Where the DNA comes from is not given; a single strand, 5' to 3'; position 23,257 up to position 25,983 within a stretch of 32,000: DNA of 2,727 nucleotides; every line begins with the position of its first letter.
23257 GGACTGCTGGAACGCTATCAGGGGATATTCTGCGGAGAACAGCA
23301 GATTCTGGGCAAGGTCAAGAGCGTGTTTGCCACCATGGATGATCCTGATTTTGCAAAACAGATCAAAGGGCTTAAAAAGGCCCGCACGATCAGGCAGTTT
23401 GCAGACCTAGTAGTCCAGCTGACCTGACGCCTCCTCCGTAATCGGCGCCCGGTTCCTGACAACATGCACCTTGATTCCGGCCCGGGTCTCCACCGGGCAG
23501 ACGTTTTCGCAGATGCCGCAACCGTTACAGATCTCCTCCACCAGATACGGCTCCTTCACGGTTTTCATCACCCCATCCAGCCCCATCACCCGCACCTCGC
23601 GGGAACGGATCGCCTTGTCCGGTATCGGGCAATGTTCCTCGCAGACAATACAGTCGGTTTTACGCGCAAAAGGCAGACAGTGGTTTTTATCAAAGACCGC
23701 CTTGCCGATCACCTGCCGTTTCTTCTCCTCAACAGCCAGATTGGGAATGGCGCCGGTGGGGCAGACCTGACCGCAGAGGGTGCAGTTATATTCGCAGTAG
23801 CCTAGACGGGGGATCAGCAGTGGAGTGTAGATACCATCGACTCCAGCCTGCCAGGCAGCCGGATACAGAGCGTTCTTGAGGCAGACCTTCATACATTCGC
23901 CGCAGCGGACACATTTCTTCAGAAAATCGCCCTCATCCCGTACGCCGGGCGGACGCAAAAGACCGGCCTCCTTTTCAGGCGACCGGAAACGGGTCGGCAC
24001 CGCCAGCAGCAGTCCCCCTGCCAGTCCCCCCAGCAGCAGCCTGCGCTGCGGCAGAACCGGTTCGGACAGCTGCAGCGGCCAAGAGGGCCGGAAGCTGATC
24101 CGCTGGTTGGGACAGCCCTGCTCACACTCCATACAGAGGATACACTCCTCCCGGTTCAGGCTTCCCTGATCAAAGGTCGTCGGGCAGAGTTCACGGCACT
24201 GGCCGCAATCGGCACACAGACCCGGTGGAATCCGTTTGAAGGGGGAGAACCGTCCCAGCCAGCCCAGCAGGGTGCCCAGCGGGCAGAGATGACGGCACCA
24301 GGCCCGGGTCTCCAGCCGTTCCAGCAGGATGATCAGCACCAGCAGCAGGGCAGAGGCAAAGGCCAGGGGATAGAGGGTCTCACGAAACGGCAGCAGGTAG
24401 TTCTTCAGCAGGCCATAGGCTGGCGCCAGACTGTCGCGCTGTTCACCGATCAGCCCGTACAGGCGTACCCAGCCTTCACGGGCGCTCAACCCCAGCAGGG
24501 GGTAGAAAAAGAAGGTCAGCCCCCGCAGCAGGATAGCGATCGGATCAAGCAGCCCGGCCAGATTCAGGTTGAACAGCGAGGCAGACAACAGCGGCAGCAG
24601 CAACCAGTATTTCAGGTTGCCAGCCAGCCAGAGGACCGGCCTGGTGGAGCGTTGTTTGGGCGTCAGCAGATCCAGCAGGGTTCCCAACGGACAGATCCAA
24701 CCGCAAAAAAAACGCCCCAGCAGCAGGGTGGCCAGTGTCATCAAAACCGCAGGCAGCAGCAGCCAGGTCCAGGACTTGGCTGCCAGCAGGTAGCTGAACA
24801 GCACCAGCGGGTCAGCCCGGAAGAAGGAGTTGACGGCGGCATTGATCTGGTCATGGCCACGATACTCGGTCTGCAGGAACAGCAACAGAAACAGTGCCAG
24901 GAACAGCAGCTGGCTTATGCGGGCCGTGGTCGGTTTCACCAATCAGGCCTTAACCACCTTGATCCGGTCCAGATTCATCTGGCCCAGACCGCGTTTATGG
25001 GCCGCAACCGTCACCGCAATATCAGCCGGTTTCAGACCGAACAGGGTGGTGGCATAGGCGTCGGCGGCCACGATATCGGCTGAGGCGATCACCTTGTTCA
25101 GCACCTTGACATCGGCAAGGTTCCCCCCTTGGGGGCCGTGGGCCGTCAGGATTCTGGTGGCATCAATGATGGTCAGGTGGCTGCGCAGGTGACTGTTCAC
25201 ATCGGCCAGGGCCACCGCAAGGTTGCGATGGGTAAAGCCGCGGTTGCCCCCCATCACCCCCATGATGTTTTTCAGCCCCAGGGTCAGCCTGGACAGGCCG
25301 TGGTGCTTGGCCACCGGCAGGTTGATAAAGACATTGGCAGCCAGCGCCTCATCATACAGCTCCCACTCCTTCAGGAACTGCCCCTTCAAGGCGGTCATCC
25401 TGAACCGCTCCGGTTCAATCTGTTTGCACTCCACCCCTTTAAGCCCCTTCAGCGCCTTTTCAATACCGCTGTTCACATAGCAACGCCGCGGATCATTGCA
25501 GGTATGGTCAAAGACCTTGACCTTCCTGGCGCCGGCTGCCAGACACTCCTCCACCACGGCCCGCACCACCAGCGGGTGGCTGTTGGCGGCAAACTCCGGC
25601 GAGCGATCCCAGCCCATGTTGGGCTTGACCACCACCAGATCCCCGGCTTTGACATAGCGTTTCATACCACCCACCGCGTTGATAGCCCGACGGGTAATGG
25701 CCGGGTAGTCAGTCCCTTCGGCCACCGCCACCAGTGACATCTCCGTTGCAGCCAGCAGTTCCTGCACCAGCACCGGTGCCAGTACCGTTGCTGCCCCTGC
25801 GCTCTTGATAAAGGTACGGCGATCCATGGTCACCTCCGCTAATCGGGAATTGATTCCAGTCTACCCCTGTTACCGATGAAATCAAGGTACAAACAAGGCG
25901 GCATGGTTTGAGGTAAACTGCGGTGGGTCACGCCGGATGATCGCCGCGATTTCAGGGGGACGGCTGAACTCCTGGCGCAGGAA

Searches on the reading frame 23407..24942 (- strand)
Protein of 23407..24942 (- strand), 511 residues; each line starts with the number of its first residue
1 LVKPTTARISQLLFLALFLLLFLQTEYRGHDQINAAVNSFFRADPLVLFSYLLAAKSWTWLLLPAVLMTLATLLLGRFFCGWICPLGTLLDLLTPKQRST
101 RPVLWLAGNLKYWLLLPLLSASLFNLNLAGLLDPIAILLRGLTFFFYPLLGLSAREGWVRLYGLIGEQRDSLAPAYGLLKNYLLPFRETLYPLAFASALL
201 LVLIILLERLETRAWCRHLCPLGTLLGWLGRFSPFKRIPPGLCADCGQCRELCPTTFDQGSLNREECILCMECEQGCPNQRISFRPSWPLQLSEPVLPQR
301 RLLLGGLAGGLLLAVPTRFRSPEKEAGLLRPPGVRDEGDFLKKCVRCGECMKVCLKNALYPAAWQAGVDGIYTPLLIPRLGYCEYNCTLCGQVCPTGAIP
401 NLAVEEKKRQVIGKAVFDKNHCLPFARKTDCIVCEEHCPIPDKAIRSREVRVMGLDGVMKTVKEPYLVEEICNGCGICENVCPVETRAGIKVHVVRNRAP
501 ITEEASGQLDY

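Call 26: search_protein_families(library=pfam, proteins=[window:23407-24942:-], max_evalue=0.001)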
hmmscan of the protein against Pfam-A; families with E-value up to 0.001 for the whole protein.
window:23407-24942:- (511 aa): 11 families
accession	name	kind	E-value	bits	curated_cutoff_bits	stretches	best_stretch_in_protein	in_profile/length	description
PF12838.12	Fer4_7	-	3.3e-16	59.9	27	2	343-398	1-52/52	4Fe-4S dicluster domain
PF12801.12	Fer4_5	-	1.6e-15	57.2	22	2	58-94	3-38/48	4Fe-4S binding domain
PF00037.32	Fer4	-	1.9e-12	46.9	21.1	1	466-485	2-21/24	4Fe-4S binding domain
PF13187.11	Fer4_9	-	4.6e-11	43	27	0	342-358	35-51/52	4Fe-4S dicluster domain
PF13237.11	Fer4_10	-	4.4e-10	39.8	25.5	0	466-488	3-27/53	4Fe-4S dicluster domain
PF13484.11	Fer4_16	-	7.8e-10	39.8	30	0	386-440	4-65/66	4Fe-4S double cluster binding domain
PF12797.12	Fer4_2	-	4.6e-07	29.8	24.5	1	465-484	3-22/22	4Fe-4S binding domain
PF12837.12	Fer4_6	-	1.1e-06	28.7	25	0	469-484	6-21/24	4Fe-4S binding domain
PF13534.11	Fer4_17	-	8.2e-05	23.5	22.2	0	472-501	2-31/61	4Fe-4S dicluster domain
PF13183.11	Fer4_8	-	0.00022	22.1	27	0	471-491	4-24/68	4Fe-4S dicluster domain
PF14697.11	Fer4_21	-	0.00033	21.2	35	0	466-485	35-54/59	4Fe-4S dicluster domain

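Call 66: search_protein_families(library=ncbifam, proteins=[window:23407-24942:-], max_evalue=0.00001)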
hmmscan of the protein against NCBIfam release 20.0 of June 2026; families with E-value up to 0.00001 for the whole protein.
window:23407-24942:- (511 aa): 12 families
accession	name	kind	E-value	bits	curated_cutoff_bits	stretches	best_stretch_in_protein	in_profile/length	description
NF007012.0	PRK09476.1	equivalog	3.8e-26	91.8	269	1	319-492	36-205/254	ferredoxin-type protein NapG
TIGR02163.1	napH_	subfamily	1.1e-22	80.9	213.05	2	189-284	147-253/255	NapH/MauN family ferredoxin-type protein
NF007013.0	PRK09477.1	equivalog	1.7e-22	79.8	234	2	8-146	29-174/286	quinol dehydrogenase ferredoxin subunit NapH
TIGR00397.1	mauM_napG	subfamily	2.4e-20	73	178.85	1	321-492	32-196/213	MauM/NapG family ferredoxin-type protein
TIGR00402.1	napF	equivalog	2.6e-13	50.2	102.2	1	327-485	20-146/149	ferredoxin-type protein NapF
NF058577.1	FdxA_fam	equivalog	2.8e-10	40.2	65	0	466-485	3-51/52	4Fe-4S ferredoxin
NF045874.1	Vhu_polyferre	exception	9.4e-09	34.5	600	0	263-504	57-258/381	F420-non-reducing hydrogenase associated-polyferredoxin VhuB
NF038196.1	ferrodoxin_EFR1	subfamily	7.5e-08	32.7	75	0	461-485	175-199/242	EFR1 family ferrodoxin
NF042909.1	FMH_DH_FwdF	exception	1.6e-07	30.7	375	0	343-450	226-318/336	tungsten-dependent formylmethanofuran dehydrogenase subunit FwdF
NF040864.1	HgcB_ferredoxin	equivalog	2.9e-07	30.2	99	0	467-485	11-29/93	mercury methylation ferredoxin HgcB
TIGR01971.1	NuoI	subfamily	5.6e-07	29.2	113.05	0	386-440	46-95/121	NADH-quinone oxidoreductase, chain I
TIGR02179.1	PorD_KorD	subfamily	4.6e-06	26.7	60.05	0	416-485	21-70/78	2-oxoacid:acceptor oxidoreductase, delta subunit, pyruvate/2-ketoisovalerate family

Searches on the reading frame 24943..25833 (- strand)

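Call 26: search_protein_families(library=pfam, proteins=[window:24943-25833:-], max_evalue=0.001)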
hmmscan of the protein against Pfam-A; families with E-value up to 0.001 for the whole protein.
window:24943-25833:- (296 aa): 2 families
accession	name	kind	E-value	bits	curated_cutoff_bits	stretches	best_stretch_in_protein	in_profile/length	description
PF04015.17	DUF362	-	2.3e-48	165.4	24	1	67-262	1-199/200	Domain of unknown function (DUF362)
PF10518.14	TAT_signal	-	0.00092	19.5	22.7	0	3-19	2-18/21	TAT (twin-arginine translocation) pathway signal sequence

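Call 66: search_protein_families(library=ncbifam, proteins=[window:24943-25833:-], max_evalue=0.00001)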
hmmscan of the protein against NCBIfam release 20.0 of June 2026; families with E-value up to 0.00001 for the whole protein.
window:24943-25833:- (296 aa): 1 family
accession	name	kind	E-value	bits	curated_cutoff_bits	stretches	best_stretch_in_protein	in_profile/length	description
NF052623.1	Npun_F2552_fam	equivalog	1.4e-19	70.6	500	1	50-292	23-265/314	Npun_F2552 family protein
